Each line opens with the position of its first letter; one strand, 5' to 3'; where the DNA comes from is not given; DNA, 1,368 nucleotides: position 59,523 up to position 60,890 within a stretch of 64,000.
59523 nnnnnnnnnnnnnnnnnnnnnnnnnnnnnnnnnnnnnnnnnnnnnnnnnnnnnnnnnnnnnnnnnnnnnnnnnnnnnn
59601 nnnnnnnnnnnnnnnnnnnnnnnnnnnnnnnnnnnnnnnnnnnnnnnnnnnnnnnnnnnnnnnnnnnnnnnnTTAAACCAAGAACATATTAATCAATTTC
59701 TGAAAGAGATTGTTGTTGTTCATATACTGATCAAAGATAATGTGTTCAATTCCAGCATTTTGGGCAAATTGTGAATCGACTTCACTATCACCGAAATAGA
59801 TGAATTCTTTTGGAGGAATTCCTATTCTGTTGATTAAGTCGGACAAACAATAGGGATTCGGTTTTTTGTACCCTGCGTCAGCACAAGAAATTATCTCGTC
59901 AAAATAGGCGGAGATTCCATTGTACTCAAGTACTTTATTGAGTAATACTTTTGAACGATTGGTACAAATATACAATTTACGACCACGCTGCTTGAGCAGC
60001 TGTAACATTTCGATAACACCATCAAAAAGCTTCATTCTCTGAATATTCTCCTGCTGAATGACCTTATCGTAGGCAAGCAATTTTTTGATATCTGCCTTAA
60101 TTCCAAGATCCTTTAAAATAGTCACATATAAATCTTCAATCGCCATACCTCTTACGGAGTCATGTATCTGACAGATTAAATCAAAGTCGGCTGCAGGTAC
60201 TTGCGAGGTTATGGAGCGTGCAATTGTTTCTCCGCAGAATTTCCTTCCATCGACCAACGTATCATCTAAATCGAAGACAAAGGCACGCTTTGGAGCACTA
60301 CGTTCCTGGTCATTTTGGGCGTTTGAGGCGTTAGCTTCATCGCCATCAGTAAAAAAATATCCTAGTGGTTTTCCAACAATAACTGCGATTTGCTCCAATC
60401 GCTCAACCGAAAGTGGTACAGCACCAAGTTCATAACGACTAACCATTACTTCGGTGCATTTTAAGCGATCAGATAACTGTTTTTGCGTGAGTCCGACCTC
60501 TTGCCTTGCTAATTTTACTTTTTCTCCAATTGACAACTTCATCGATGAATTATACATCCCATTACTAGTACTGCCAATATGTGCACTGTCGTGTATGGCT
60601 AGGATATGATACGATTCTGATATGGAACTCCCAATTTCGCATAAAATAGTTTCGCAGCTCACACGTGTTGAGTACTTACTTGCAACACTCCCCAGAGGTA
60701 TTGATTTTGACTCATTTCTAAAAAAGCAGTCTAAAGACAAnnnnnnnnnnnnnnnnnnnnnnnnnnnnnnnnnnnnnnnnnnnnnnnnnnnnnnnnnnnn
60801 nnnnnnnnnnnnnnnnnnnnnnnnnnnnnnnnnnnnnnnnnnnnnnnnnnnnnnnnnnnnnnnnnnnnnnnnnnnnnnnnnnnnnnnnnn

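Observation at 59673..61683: Divergent pair: XRE-HTH fused to a HAD phosphatase, and a Fic-like protein with a dead active-site motif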

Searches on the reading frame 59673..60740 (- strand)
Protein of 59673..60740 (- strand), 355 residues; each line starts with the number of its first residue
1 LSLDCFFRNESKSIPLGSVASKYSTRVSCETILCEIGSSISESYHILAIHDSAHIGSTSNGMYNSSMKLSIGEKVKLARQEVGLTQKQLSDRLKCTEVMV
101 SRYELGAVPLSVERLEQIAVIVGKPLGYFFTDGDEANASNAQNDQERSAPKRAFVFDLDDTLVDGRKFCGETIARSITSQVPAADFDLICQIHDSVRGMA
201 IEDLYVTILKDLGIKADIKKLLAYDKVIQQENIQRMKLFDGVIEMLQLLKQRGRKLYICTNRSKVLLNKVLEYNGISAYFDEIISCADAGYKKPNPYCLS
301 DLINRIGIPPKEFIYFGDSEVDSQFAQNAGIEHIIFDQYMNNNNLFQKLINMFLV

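Call 3: search_protein_families(library=pfam, proteins=[window:59673-60740:-], max_evalue=1)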
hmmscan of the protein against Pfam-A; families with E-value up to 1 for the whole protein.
window:59673-60740:- (355 aa): 13 families
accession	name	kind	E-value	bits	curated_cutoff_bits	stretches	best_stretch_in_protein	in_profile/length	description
PF13419.12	HAD_2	-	2.5e-28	99.8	23.8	1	155-334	2-176/178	Haloacid dehalogenase-like hydrolase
PF00702.32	Hydrolase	-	4.2e-27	96.2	26.4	1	152-330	2-191/191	haloacid dehalogenase-like hydrolase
PF01381.28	HTH_3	-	3.4e-09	37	23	1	76-129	2-55/55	Helix-turn-helix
PF12710.13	HAD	-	7.5e-09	36.7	27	1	155-326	2-188/189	haloacid dehalogenase-like hydrolase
PF13560.12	HTH_31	-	5.2e-07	30.3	27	1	71-123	2-55/64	Helix-turn-helix domain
PF13242.12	Hydrolase_like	-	3.2e-05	24.2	22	1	292-334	3-46/75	HAD-hyrolase-like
PF08282.18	Hydrolase_3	-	4.9e-05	23.6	20.9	1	299-330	192-223/255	haloacid dehalogenase-like hydrolase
PF13344.12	Hydrolase_6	-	7.9e-05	23.1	27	1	235-285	12-65/101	Haloacid dehalogenase-like hydrolase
PF12844.13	HTH_19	-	0.00037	20.8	30.2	1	72-131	1-60/64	Helix-turn-helix domain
PF03767.20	Acid_phosphat_B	-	0.0031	17.5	27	0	141-171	66-97/230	HAD superfamily, subfamily IIIB (Acid phosphatase)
PF08645.17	PNK3P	-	0.0055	16.9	22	0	238-279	30-71/161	Polynucleotide kinase 3 phosphatase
PF06888.18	Put_Phosphatase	-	0.017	15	27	1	154-285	3-121/234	Putative Phosphatase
PF12689.13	Acid_PPase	-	0.12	12.7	27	0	231-343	39-157/169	Acid Phosphatase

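Call 4: search_protein_families(library=ncbifam, proteins=[window:59673-60740:-], max_evalue=1)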
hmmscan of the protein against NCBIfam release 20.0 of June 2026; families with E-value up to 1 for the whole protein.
window:59673-60740:- (355 aa): 71 families (the best 25 are shown)
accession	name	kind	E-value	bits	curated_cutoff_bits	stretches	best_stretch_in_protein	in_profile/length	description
TIGR02253.1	CTE7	subfamily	1.3e-21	77.4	169.75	1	152-344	3-202/221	TIGR02253 family HAD-type hydrolase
NF009695.0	PRK13222.1-2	equivalog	1.8e-21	76.7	225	1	151-335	6-192/226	phosphoglycolate phosphatase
TIGR01449.2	PGP_bact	equivalog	2.3e-21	76.3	180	1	155-337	2-185/213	phosphoglycolate phosphatase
NF009697.0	PRK13222.1-4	equivalog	8e-18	64.6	327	1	151-334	7-191/232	phosphoglycolate phosphatase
TIGR02254.1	YjjG_YfnB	equivalog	4.1e-16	59.1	159.9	1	207-342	70-202/223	YjjG family noncanonical pyrimidine nucleotidase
TIGR01662.1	HAD-SF-IIIA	subfamily_domain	1.2e-15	57.8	44.6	1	225-336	13-138/141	HAD-IIIA family hydrolase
NF009804.0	PRK13288.1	equivalog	4.8e-15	55.6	218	1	153-332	5-177/215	pyrophosphatase PpaX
NF009694.0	PRK13222.1-1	equivalog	4.2e-14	52.5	415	1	228-334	102-208/252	phosphoglycolate phosphatase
TIGR01428.1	HAD_type_II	equivalog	1.3e-13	51.4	125.4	1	152-334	2-188/197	haloacid dehalogenase type II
TIGR02252.1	DREG-2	subfamily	1.8e-12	47.5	155.2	1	234-333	102-201/203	HAD hydrolase, REG-2-like, family IA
TIGR02009.1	PGMB-YQAB-SF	subfamily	1.9e-12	47.8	153.35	1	152-332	2-182/186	beta-phosphoglucomutase family hydrolase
NF009700.0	PRK13226.1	equivalog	3.4e-12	46.5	342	1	145-334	6-192/229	phosphoglycolate phosphatase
TIGR01993.1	Pyr-5-nucltdase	equivalog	5.7e-12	45.8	142.9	1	153-334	2-181/183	pyrimidine 5'-nucleotidase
TIGR01509.1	HAD-SF-IA-v3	subfamily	2.5e-11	44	29.4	1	222-334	50-152/154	HAD-IA family hydrolase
TIGR01454.1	AHBA_synth_RP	hypoth_equivalog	3.4e-11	43.2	246.65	1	233-332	71-170/205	AHBA synthesis associated protein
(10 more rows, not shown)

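Call 15: find_homologous_proteins(query=window:59676-60557:-)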
Query seq(294 aa) (294 aa): 158 proteins with E <= 0.001 among 1266 candidates; the best 120 are listed.
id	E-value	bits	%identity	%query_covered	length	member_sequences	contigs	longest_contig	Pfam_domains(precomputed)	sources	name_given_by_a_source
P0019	1.6e-190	649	100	100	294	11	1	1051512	PF13419.13,PF00702.33,PF01381.29,PF08282.19,PF13560.13,PF12710.14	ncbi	-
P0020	4.4e-134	464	70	100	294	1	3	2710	PF13419.13,PF00702.33,PF01381.29,PF13560.13,PF12710.14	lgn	-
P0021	4.9e-134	464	72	98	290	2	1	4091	PF13419.13,PF12844.14,PF00702.33,PF01381.29,PF13560.13,PF12710.14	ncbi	-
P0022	1.1e-133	463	69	99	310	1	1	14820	PF13419.13,PF00702.33,PF01381.29,PF13560.13,PF12710.14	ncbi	-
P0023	4.4e-133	461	76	92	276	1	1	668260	PF13419.13,PF00702.33,PF01381.29,PF12710.14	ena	-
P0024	1.5e-132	459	72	98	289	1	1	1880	PF13419.13,PF12844.14,PF00702.33,PF01381.29,PF08282.19,PF13560.13,PF12710.14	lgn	-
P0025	1.8e-132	459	72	98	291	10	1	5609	PF13419.13,PF00702.33,PF01381.29,PF13560.13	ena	-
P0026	9.2e-132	457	71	97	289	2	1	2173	PF13419.13,PF00702.33,PF01381.29,PF13560.13,PF12710.14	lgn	-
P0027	4.3e-131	454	71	98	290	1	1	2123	PF13419.13,PF00702.33,PF01381.29,PF13560.13,PF12710.14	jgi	jgi:phosphoglycolate phosphatase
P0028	4.8e-131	454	68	100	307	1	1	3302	PF13419.13,PF00702.33,PF01381.29,PF13560.13,PF12710.14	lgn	-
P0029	2.0e-130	452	68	100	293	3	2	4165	PF13419.13,PF00702.33,PF01381.29,PF13560.13,PF12710.14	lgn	-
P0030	1.1e-129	450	69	100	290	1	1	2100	PF13419.13,PF00702.33,PF01381.29,PF08282.19,PF12710.14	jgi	jgi:HAD superfamily hydrolase (TIGR01662 family)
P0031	3.7e-127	442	67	98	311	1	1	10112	PF13419.13,PF00702.33,PF01381.29,PF12710.14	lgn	-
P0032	3.0e-118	412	63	97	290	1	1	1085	PF13419.13,PF12844.14,PF00702.33,PF01381.29,PF13560.13,PF13443.13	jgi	jgi:phosphoglycolate phosphatase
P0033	7.2e-115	401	60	98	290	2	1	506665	PF13419.13,PF00702.33,PF01381.29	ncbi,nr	ncbi:HAD hydrolase-like protein [Candidatus Dojkabacteria bacterium]|nr:HAD hydrolase-like protein [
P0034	9.9e-112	391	61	98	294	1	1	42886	PF13419.13,PF12844.14,PF00702.33,PF01381.29,PF12710.14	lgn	-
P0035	1.2e-110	387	62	98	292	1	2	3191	PF13419.13,PF12844.14,PF00702.33,PF01381.29,PF13560.13,PF13443.13,PF12710.14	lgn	-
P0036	2.6e-110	386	60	98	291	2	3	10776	PF13419.13,PF00702.33,PF01381.29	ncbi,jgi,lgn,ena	jgi:HAD superfamily hydrolase (TIGR01662 family)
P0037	1.3e-109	384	60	98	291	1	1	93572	PF13419.13,PF12844.14,PF00702.33,PF01381.29,PF13560.13,PF13443.13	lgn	-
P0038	3.1e-109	383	61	99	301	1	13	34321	PF13419.13,PF12844.14,PF00702.33,PF01381.29,PF13560.13,PF13443.13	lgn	-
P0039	1.3e-108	381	61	98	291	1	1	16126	PF13419.13,PF12844.14,PF00702.33,PF01381.29,PF13560.13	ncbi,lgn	-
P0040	2.4e-108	380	60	98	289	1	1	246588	PF13419.13,PF00702.33,PF01381.29,PF12710.14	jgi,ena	jgi:HAD superfamily hydrolase (TIGR01662 family)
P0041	2.4e-108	380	61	98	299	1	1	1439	PF13419.13,PF12844.14,PF00702.33,PF01381.29,PF13560.13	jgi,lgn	-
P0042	2.6e-107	376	60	97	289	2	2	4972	PF13419.13,PF12844.14,PF00702.33,PF01381.29,PF13560.13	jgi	-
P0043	2.6e-107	376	60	98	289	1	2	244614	PF13419.13,PF12844.14,PF00702.33,PF01381.29,PF13560.13,PF13443.13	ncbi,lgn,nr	ncbi:HAD-IA family hydrolase [candidate division WWE3 bacterium]|nr:HAD-IA family hydrolase [candida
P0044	5.4e-107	375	59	98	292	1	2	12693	PF13419.13,PF12844.14,PF00702.33,PF01381.29,PF13560.13,PF13443.13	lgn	-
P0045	1.4e-106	374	60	97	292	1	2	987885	PF13419.13,PF12844.14,PF00702.33,PF01381.29,PF13560.13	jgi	-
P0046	1.9e-106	374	57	98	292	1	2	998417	PF13419.13,PF12844.14,PF03767.21,PF13344.13,PF00702.33,PF01381.29,PF08282.19,PF13560.13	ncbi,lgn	ncbi:MAG: HAD-IA family hydrolase [Microgenomates group bacterium]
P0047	2.6e-106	373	58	97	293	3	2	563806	PF13419.13,PF00702.33,PF01381.29,PF13560.13,PF12710.14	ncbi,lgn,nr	ncbi:HAD-IA family hydrolase [Candidatus Shapirobacteria bacterium]|nr:HAD-IA family hydrolase [Cand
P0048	5.3e-106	372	60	98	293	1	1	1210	PF13419.13,PF00702.33,PF01381.29,PF13443.13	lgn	-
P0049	6.6e-106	372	59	98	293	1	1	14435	PF13419.13,PF12844.14,PF00702.33,PF01381.29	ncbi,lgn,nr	ncbi:HAD-IA family hydrolase [Candidatus Dojkabacteria bacterium]|nr:HAD-IA family hydrolase [Candid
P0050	6.7e-106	372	60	98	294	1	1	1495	PF13419.13,PF12844.14,PF00702.33,PF01381.29,PF13560.13,PF13443.13,PF12710.14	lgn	-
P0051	7.1e-106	372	59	98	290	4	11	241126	PF13419.13,PF00702.33,PF01381.29,PF13560.13,PF13443.13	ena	-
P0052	9.3e-106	371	59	98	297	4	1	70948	PF13419.13,PF12844.14,PF03767.21,PF00702.33,PF01381.29,PF13560.13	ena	-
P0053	1.1e-105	371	60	98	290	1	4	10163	PF13419.13,PF12844.14,PF00702.33,PF01381.29,PF12710.14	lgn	-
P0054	1.1e-105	371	58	98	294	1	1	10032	PF13419.13,PF12844.14,PF00702.33,PF01381.29,PF13560.13,PF13443.13,PF12710.14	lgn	-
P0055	1.2e-105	371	59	98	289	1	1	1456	PF13419.13,PF00702.33,PF01381.29,PF13560.13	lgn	-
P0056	1.3e-105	371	60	97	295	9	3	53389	PF13419.13,PF12844.14,PF00702.33,PF01381.29,PF13560.13,PF13443.13,PF12710.14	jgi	-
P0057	1.3e-105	371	60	98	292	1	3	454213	PF13419.13,PF12844.14,PF00702.33,PF01381.29,PF13560.13,PF13443.13,PF12710.14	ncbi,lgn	-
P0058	2.2e-105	370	60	98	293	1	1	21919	PF13419.13,PF12844.14,PF00702.33,PF01381.29,PF13560.13,PF13443.13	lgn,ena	-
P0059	2.4e-105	370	59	98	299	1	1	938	PF13419.13,PF12844.14,PF00702.33,PF01381.29,PF13560.13,PF13443.13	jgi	jgi:phosphoglycolate phosphatase-like HAD superfamily hydrolase/DNA-binding Xre family transcription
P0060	2.6e-105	370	58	98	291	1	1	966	PF13419.13,PF12844.14,PF00702.33,PF01381.29,PF13560.13,PF13443.13,PF12710.14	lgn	-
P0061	5.0e-105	369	59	98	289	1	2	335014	PF13419.13,PF12844.14,PF00702.33,PF01381.29,PF13560.13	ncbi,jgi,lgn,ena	ncbi:MAG: HAD hydrolase-like protein [Candidatus Shapirobacteria bacterium]|jgi:phosphoglycolate pho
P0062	9.8e-105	368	59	97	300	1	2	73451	PF13419.13,PF12844.14,PF00702.33,PF01381.29,PF13560.13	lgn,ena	-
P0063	2.0e-104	367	58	98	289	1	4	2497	PF13419.13,PF12844.14,PF00702.33,PF01381.29,PF13560.13,PF13443.13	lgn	-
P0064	2.1e-104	367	59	98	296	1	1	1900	PF13419.13,PF12844.14,PF00702.33,PF01381.29,PF13560.13,PF13443.13,PF12710.14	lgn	-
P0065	2.1e-104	367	58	98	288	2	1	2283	PF13419.13,PF12844.14,PF00702.33,PF01381.29,PF13560.13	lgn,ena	-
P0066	2.3e-104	367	59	98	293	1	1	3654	PF13419.13,PF12844.14,PF00702.33,PF01381.29,PF13560.13,PF13443.13,PF12710.14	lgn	-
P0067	2.6e-104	367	56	98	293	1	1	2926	PF13419.13,PF00702.33,PF01381.29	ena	-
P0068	3.2e-104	366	57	98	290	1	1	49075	PF13419.13,PF12844.14,PF00702.33,PF01381.29,PF13560.13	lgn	-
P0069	4.5e-104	366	58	98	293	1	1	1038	PF13419.13,PF00702.33,PF01381.29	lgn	-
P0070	6.1e-104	365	59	98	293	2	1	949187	PF13419.13,PF12844.14,PF00702.33,PF01381.29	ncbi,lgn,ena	ncbi:MAG: HAD hydrolase-like protein [Candidatus Shapirobacteria bacterium]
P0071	1.1e-103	365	56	98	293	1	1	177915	PF13419.13,PF00702.33,PF01381.29,PF13560.13,PF13443.13,PF12710.14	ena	-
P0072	1.4e-103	364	60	98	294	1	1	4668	PF13419.13,PF12844.14,PF00702.33,PF01381.29,PF13560.13,PF12710.14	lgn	-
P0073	1.4e-103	364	57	97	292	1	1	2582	PF13419.13,PF12844.14,PF00702.33,PF01381.29,PF12710.14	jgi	-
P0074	2.5e-103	363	56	98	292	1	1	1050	PF13419.13,PF12844.14,PF00702.33,PF01381.29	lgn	-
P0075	6.7e-103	362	56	98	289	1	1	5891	PF13419.13,PF12844.14,PF00702.33,PF01381.29,PF13560.13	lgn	-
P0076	6.9e-103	362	58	98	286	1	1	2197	PF13419.13,PF12844.14,PF00702.33,PF01381.29,PF13560.13,PF13443.13,PF12710.14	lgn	-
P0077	1.5e-102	361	58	98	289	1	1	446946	PF13419.13,PF12844.14,PF00702.33,PF01381.29,PF13560.13,PF12710.14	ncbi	ncbi:MAG: HAD-IA family hydrolase [Candidatus Dojkabacteria bacterium]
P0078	1.5e-102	361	58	98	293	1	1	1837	PF13419.13,PF00702.33,PF01381.29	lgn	-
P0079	5.1e-102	359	60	97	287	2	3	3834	PF13419.13,PF00702.33,PF01381.29,PF12710.14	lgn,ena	-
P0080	7.6e-102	358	55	98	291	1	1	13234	PF13419.13,PF00702.33,PF01381.29,PF12710.14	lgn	-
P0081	1.4e-101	358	62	92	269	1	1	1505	PF13419.13,PF00702.33,PF01381.29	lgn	-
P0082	2.1e-101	357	57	100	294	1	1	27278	PF13419.13,PF00702.33,PF01381.29,PF13560.13,PF13443.13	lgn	-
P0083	2.7e-101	357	57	98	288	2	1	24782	PF13419.13,PF00702.33,PF01381.29,PF13560.13,PF13443.13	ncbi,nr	ncbi:HAD hydrolase-like protein [Candidatus Shapirobacteria bacterium]|nr:HAD hydrolase-like protein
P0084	3.8e-101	356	56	98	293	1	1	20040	PF13419.13,PF12844.14,PF00702.33,PF01381.29,PF12710.14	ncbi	-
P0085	3.9e-101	356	57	98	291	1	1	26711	PF13419.13,PF12844.14,PF00702.33,PF01381.29,PF13560.13,PF13443.13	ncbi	-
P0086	4.1e-101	356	58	98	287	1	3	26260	PF13419.13,PF00702.33,PF01381.29,PF13560.13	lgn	-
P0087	2.7e-99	350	54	98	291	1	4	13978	PF13419.13,PF00702.33,PF01381.29,PF13560.13,PF13443.13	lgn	-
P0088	2.9e-99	350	57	97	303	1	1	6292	PF13419.13,PF12844.14,PF00702.33,PF01381.29,PF13560.13,PF13443.13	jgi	jgi:phosphoglycolate phosphatase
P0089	4.8e-99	349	57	98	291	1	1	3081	PF13419.13,PF12844.14,PF00702.33,PF01381.29,PF13560.13,PF12710.14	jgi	jgi:HAD superfamily hydrolase (TIGR01662 family)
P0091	7.7e-98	345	53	98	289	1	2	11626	PF13419.13,PF12844.14,PF00702.33,PF01381.29,PF13560.13,PF12710.14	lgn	-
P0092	7.6e-97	342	56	99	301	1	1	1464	PF13419.13,PF12844.14,PF00702.33,PF01381.29,PF13560.13,PF13443.13,PF12710.14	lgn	-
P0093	2.4e-95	337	54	97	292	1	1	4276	PF13419.13,PF12844.14,PF00702.33,PF01381.29,PF12710.14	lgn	-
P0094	6.0e-95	336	56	98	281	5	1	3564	PF13419.13,PF12844.14,PF00702.33,PF01381.29,PF13560.13,PF13443.13,PF12710.14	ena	-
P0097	9.4e-90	319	50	98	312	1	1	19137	PF13419.13,PF12844.14,PF00702.33,PF01381.29,PF13560.13,PF12710.14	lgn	-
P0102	7.3e-78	280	55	84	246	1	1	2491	PF13419.13,PF12844.14,PF00702.33,PF01381.29,PF13560.13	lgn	-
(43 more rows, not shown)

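Call 34: find_encoding_contigs(protein=P0047, flank=5000, max_places=2)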
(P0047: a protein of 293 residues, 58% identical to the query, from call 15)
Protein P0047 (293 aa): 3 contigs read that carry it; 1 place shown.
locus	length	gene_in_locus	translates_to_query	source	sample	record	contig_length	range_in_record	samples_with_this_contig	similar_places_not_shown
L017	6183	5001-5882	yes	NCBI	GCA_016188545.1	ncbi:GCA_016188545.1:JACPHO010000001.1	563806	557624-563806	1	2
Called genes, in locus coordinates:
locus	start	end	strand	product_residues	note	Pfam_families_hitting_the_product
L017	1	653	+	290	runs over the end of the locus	PF00535:Glycos_transf_2, PF13641:Glyco_tranf_2_3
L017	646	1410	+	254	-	PF00535:Glycos_transf_2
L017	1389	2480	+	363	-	PF04932:Wzy_C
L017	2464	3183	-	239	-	PF19077:Big_13 (faint), PF09136:Glucodextran_B, PF17936:Big_6 (weak), PF27332:TP_0781 (faint)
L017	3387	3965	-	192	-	PF01476:LysM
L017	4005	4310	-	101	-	PF01022:HTH_5, PF12840:HTH_20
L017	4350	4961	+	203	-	PF00334:NDK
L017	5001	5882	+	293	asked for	PF01381:HTH_3, PF13560:HTH_31 (weak), PF00702:Hydrolase, PF12710:HAD (weak), PF13419:HAD_2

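Call 35: find_encoding_contigs(protein=P0043, flank=5000, max_places=2)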
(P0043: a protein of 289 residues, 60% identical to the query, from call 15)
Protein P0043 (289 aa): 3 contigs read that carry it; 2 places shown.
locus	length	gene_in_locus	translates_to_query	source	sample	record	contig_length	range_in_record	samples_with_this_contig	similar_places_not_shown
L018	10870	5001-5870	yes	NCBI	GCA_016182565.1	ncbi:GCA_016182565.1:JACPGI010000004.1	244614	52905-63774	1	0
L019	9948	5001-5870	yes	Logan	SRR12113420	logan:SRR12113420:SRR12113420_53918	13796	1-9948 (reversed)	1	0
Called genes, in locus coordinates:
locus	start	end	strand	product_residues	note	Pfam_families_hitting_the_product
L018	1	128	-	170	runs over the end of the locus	PF05198:IF3_N, PF00707:IF3_C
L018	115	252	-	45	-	-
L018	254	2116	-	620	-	PF07973:tRNA_SAD, PF00587:tRNA-synt_2b, PF03129:HGTP_anticodon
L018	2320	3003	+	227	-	-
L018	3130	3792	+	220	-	PF01509:TruB_N, PF16198:TruB_C_2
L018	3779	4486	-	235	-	PF00106:adh_short, PF08659:KR, PF13561:adh_short_C2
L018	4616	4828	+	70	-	-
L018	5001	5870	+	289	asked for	PF01381:HTH_3, PF12844:HTH_19 (weak), PF13443:HTH_26 (weak), PF13560:HTH_31, PF00702:Hydrolase, PF13419:HAD_2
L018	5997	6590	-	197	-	PF00574:CLP_protease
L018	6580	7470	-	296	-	PF05697:Trigger_N, PF05698:Trigger_C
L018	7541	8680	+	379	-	PF01702:TGT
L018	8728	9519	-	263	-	-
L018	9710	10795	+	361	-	-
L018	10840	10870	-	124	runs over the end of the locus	PF10805:DUF2730 (faint), PF23991:DUF7310 (faint), PF10779:XhlA (faint), PF05377:FlaC_arch (faint)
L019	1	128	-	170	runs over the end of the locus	PF05198:IF3_N, PF00707:IF3_C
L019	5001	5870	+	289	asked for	PF01381:HTH_3, PF12844:HTH_19 (weak), PF13443:HTH_26 (weak), PF13560:HTH_31, PF00702:Hydrolase, PF13419:HAD_2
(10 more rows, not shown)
